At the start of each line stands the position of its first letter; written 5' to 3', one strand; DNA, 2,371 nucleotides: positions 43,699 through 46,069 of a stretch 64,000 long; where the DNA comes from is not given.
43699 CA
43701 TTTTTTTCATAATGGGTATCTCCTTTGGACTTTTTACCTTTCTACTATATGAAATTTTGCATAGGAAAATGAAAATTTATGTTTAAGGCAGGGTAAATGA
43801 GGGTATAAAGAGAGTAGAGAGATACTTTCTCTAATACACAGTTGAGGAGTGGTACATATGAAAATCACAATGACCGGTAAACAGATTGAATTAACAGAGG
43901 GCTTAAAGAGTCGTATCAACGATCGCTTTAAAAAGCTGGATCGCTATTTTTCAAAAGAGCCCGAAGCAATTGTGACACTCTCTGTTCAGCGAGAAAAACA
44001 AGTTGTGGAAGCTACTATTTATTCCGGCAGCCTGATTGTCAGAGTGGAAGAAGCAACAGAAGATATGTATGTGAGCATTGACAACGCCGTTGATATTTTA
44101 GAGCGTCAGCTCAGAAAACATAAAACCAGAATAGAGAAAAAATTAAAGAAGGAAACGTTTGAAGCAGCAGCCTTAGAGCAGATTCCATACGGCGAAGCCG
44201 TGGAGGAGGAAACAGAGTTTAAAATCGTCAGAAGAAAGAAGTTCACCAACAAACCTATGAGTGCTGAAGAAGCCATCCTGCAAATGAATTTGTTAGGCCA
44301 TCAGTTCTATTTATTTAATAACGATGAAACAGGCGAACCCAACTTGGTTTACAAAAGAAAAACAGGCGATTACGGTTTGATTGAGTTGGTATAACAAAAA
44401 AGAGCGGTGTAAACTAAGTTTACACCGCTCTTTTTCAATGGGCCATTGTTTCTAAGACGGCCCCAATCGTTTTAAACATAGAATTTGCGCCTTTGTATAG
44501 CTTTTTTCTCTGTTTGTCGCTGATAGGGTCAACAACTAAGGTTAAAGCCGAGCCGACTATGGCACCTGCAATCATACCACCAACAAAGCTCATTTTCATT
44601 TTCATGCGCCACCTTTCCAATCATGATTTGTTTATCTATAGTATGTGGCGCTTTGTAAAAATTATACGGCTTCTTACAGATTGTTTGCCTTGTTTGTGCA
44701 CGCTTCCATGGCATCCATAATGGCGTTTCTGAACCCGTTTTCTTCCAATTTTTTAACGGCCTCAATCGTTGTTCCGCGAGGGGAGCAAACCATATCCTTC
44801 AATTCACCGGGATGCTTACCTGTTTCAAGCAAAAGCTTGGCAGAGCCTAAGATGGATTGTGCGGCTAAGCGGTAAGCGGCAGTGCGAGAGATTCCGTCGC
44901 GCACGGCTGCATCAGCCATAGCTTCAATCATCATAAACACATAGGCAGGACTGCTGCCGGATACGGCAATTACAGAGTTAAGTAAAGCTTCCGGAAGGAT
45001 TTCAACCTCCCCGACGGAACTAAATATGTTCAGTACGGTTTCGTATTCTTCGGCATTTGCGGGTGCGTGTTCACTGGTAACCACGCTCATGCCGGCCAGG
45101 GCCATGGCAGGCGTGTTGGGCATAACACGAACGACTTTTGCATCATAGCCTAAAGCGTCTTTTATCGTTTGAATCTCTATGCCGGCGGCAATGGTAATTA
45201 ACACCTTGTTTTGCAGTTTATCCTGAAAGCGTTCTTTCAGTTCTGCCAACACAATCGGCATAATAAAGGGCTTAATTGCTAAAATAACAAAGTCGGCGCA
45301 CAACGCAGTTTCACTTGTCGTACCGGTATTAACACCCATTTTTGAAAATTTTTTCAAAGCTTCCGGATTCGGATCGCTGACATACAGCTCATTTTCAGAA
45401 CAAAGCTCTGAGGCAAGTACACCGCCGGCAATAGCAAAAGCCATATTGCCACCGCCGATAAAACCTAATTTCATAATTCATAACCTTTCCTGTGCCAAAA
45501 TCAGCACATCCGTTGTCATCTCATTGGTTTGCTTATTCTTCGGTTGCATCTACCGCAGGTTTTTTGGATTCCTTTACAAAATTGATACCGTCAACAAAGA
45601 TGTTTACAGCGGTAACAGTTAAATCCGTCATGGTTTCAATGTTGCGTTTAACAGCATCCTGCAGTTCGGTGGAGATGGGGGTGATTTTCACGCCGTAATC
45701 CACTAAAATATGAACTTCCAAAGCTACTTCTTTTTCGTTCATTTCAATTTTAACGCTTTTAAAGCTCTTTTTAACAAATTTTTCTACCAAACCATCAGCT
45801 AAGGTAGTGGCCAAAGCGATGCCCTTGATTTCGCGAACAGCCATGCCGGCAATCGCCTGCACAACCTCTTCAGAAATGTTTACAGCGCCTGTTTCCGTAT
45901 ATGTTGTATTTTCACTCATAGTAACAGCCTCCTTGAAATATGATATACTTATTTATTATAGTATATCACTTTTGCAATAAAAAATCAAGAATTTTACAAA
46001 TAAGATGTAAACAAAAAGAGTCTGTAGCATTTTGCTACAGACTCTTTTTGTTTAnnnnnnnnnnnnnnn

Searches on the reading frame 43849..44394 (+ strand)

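Call 37: search_protein_families(library=pfam, proteins=[window:43849-44394:+], max_evalue=0.001)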
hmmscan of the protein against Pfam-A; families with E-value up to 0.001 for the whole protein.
window:43849-44394:+ (181 aa): 2 families
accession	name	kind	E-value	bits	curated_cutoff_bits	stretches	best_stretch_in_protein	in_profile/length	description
PF16321.10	Ribosom_S30AE_C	-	1.4e-27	95.5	25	1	122-177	2-57/57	Sigma 54 modulation/S30EA ribosomal protein C terminus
PF02482.25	Ribosomal_S30AE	-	7.7e-26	91.1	23.7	1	6-95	1-87/88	Sigma 54 modulation protein / S30EA ribosomal protein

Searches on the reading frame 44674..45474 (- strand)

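Call 37: search_protein_families(library=pfam, proteins=[window:44674-45474:-], max_evalue=0.001)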
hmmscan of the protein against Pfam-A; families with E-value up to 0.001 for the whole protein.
window:44674-45474:- (266 aa): 2 families
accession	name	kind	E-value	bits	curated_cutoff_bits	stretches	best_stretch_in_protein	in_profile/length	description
PF14748.11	P5CR_dimer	-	6e-42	142.6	25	1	162-265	1-104/105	Pyrroline-5-carboxylate reductase dimerisation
PF03807.23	F420_oxidored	-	6.4e-16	59.2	21.6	1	2-98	1-94/94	NADP oxidoreductase coenzyme F420-dependent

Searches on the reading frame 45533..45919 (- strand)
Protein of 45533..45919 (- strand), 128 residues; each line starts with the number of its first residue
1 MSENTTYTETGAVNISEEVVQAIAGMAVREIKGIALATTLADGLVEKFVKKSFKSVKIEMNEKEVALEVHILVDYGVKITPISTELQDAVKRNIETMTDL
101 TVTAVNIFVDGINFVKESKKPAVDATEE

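Call 37: search_protein_families(library=pfam, proteins=[window:45533-45919:-], max_evalue=0.001)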
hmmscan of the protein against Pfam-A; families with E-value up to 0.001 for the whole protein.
window:45533-45919:- (128 aa): 1 family
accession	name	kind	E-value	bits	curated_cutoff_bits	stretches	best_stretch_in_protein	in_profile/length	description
PF03780.18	Asp23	-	3.7e-26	92.1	28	1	10-112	2-107/108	Asp23 family, cell envelope-related function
